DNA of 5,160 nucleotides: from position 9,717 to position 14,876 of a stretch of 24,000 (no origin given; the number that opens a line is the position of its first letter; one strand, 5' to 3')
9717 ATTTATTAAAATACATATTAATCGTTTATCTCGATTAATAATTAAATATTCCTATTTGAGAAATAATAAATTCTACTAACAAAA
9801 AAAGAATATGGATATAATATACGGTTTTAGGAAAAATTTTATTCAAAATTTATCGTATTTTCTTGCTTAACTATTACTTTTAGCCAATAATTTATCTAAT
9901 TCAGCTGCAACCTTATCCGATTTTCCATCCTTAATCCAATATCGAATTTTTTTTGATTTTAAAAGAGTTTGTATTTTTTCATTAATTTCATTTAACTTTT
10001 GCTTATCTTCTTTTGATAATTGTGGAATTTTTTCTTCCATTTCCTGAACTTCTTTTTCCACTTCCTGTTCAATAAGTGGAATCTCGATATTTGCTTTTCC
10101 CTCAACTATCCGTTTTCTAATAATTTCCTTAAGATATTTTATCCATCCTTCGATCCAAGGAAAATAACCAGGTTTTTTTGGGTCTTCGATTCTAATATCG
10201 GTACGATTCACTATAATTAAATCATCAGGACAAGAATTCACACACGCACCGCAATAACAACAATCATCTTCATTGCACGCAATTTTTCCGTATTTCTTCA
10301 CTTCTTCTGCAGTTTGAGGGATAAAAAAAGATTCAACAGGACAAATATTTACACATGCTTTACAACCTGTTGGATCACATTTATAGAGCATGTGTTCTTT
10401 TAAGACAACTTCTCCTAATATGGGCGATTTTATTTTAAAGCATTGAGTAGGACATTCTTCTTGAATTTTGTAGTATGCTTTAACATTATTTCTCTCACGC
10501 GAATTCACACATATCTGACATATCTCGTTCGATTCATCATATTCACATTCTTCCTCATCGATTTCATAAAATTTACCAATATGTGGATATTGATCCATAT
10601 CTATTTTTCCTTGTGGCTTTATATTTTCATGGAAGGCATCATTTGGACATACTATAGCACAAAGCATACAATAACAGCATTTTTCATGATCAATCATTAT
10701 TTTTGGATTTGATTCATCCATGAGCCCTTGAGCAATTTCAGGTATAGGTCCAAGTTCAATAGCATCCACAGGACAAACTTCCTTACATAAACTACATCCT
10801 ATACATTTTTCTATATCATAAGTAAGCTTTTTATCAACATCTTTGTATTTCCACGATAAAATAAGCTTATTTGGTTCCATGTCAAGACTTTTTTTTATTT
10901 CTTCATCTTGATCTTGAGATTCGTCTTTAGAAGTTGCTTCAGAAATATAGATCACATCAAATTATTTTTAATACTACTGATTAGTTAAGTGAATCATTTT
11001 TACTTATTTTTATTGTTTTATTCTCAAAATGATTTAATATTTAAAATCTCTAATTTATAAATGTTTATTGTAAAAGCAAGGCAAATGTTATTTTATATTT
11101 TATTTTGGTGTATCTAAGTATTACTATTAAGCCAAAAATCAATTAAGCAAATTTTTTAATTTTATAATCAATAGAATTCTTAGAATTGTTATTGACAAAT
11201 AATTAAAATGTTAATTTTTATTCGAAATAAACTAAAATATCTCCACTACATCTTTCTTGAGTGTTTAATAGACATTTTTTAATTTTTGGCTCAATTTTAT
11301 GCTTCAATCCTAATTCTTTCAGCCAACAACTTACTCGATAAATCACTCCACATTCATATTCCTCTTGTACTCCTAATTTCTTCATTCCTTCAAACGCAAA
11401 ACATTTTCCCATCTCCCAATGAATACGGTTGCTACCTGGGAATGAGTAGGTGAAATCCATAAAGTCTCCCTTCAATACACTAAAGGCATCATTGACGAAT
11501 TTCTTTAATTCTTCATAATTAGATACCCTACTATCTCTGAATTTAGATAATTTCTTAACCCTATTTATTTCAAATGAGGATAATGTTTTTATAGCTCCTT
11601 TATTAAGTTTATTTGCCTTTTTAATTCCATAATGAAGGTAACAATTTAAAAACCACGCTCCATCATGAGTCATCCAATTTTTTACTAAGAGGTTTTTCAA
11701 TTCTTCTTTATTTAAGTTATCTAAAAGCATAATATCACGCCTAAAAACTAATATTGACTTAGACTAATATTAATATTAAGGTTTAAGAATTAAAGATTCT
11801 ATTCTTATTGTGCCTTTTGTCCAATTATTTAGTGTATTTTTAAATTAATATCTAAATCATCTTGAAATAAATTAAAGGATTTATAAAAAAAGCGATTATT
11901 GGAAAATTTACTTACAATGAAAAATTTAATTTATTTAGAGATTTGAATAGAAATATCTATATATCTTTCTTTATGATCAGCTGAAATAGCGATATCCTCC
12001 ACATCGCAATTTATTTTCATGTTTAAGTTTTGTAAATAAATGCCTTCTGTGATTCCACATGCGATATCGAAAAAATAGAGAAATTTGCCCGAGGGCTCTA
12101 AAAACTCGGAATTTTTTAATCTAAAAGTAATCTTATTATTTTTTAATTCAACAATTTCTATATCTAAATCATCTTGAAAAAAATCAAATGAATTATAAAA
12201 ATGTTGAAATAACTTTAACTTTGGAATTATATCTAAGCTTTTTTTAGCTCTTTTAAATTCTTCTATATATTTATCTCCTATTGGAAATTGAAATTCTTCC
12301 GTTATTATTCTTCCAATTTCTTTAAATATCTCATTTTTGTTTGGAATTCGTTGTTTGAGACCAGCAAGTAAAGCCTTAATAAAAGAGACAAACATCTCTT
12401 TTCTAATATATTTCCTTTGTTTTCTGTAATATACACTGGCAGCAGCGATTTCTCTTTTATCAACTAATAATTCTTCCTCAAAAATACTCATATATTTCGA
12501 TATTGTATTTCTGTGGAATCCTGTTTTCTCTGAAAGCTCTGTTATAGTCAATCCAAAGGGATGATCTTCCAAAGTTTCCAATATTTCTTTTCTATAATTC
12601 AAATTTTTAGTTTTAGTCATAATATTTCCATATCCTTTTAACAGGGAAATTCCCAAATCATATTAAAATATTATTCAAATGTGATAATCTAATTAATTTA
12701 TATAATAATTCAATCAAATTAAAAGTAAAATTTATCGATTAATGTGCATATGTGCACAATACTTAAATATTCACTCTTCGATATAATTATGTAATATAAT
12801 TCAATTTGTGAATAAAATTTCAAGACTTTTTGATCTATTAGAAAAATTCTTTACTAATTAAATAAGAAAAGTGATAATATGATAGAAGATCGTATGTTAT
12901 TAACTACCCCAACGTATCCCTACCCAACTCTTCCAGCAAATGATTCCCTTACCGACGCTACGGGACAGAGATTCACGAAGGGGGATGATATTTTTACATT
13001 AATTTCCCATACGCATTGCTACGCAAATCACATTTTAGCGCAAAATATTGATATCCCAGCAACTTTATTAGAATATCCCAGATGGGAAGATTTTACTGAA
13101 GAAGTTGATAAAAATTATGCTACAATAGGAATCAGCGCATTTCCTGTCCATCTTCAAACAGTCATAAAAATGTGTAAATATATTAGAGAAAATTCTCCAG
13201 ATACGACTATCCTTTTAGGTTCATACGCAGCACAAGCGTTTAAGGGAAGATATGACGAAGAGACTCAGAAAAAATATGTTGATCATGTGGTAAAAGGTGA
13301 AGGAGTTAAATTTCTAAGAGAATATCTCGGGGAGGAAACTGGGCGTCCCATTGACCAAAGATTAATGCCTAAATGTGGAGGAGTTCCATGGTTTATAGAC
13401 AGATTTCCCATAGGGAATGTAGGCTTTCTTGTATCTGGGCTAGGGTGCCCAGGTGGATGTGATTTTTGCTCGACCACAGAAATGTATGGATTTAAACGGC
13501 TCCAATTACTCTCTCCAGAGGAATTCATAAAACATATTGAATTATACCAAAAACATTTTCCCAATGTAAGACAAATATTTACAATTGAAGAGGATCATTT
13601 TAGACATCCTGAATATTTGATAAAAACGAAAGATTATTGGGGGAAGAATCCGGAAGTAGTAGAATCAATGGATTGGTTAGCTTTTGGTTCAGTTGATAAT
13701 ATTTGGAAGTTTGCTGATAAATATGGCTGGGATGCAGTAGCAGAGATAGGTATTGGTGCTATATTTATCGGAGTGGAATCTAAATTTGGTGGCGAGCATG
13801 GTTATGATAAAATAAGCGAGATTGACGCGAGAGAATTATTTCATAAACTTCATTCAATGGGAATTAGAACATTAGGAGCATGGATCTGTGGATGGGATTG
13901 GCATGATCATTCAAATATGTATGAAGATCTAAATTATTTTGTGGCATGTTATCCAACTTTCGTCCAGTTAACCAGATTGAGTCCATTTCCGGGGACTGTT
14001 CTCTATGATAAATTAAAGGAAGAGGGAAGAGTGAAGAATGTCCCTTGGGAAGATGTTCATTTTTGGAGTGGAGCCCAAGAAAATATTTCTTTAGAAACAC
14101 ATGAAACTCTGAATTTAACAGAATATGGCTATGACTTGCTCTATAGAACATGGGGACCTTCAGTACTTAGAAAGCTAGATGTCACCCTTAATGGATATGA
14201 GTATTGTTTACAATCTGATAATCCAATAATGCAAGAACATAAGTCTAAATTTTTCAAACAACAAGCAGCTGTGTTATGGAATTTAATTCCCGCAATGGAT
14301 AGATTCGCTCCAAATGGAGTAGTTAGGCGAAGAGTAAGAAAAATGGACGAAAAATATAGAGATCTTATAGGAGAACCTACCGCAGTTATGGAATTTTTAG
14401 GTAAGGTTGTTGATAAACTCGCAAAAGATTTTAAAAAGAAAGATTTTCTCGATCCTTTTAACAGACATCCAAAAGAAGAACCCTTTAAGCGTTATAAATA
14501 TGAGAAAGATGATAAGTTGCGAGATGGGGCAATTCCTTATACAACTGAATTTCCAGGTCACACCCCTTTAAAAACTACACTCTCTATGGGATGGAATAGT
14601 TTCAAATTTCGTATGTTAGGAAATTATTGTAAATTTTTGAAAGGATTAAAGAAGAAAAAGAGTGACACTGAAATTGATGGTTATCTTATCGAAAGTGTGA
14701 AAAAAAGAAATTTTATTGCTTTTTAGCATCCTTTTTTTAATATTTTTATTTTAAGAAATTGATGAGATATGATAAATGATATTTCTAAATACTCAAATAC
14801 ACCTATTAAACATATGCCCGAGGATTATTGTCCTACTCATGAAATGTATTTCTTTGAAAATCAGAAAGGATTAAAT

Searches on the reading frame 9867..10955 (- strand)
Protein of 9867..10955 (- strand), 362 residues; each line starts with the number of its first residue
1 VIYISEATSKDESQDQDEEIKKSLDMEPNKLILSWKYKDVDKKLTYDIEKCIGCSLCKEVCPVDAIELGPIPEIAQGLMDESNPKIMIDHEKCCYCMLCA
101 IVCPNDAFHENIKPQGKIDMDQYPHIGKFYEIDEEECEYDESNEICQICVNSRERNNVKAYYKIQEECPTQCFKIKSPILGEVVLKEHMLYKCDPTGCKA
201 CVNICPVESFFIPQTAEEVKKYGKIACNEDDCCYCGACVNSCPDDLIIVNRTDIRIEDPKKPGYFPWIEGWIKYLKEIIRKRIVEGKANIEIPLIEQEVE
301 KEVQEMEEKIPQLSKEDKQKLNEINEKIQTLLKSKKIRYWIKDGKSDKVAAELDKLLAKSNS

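Call 6: search_protein_families(library=pfam, proteins=[window:9867-10955:-], max_evalue=0.001)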
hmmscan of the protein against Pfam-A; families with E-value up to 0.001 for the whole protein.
window:9867-10955:- (362 aa): 12 families
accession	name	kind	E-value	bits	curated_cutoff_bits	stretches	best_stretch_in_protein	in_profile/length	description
PF00037.32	Fer4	-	1.2e-16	60.2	21.1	2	45-67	2-24/24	4Fe-4S binding domain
PF12838.12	Fer4_7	-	4e-15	56.5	27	2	50-107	1-52/52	4Fe-4S dicluster domain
PF14697.11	Fer4_21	-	4.3e-10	40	35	1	41-68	31-59/59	4Fe-4S dicluster domain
PF13187.11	Fer4_9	-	7.4e-09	35.9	27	1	50-107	1-51/52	4Fe-4S dicluster domain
PF13183.11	Fer4_8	-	1.8e-08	35.2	27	1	48-106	2-67/68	4Fe-4S dicluster domain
PF13237.11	Fer4_10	-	3e-06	27.5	25.5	1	45-104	3-53/53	4Fe-4S dicluster domain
PF12837.12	Fer4_6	-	3.5e-06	27.1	25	1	45-66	3-24/24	4Fe-4S binding domain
PF13484.11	Fer4_16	-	3.7e-06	28.1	30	0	50-69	1-20/66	4Fe-4S double cluster binding domain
PF13534.11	Fer4_17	-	4e-05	24.5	22.2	1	25-64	19-59/61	4Fe-4S dicluster domain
PF25160.1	LdpA_Fe-S-bd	-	0.00012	22.2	27.6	0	49-67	26-44/49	LdpA Fe-S cluster-binding domain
PF12797.12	Fer4_2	-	0.00022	21.5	24.5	1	44-63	3-22/22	4Fe-4S binding domain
PF12800.12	Fer4_4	-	0.00023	21.7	24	0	49-63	2-16/17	4Fe-4S binding domain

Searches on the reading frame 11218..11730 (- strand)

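Call 6: search_protein_families(library=pfam, proteins=[window:11218-11730:-], max_evalue=0.001)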
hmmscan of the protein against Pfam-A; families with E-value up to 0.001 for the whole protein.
window:11218-11730:- (170 aa): 1 family
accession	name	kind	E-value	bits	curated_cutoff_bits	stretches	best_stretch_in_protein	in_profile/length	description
PF19620.4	DUF6125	-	6.3e-08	33.2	27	1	6-74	3-75/164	Family of unknown function (DUF6125)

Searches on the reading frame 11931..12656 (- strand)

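Call 7: search_protein_families(library=pfam, proteins=[window:11931-12656:-], max_evalue=0.001)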
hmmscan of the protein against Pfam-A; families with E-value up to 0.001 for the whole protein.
window:11931-12656:- (241 aa): 3 families
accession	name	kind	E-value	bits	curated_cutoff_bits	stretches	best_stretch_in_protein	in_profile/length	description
PF09339.16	HTH_IclR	-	2.6e-05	24.3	22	1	24-65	7-48/52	IclR helix-turn-helix domain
PF08279.18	HTH_11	-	0.00015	22.1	25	1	23-63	3-43/55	HTH domain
PF13412.12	HTH_24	-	0.00058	19.8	21.9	0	22-62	5-44/48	Winged helix-turn-helix DNA-binding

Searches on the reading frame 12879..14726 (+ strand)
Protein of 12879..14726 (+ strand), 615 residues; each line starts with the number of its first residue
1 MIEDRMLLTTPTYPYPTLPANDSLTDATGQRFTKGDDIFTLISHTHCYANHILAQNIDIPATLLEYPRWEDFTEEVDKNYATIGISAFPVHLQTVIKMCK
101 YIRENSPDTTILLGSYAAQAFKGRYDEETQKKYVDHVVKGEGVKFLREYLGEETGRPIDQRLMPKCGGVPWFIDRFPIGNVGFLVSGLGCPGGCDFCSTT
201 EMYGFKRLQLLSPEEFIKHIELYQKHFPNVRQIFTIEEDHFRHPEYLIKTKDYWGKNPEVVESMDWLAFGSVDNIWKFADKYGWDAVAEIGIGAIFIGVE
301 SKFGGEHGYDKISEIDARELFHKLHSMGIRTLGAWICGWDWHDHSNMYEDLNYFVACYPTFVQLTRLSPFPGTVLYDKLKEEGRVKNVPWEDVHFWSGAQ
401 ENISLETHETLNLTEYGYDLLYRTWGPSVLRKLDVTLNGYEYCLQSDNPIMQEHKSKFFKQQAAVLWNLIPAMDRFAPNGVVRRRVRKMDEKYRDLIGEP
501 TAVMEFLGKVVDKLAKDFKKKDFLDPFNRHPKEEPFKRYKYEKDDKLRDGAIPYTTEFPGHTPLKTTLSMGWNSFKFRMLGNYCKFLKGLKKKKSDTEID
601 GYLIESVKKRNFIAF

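Call 7: search_protein_families(library=pfam, proteins=[window:12879-14726:+], max_evalue=0.001)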
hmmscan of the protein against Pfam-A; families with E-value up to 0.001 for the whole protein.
window:12879-14726:+ (615 aa): 1 family
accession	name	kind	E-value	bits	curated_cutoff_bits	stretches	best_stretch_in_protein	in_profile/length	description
PF04055.27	Radical_SAM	-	5.1e-05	23.9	29.5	1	187-241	4-57/166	Radical SAM superfamily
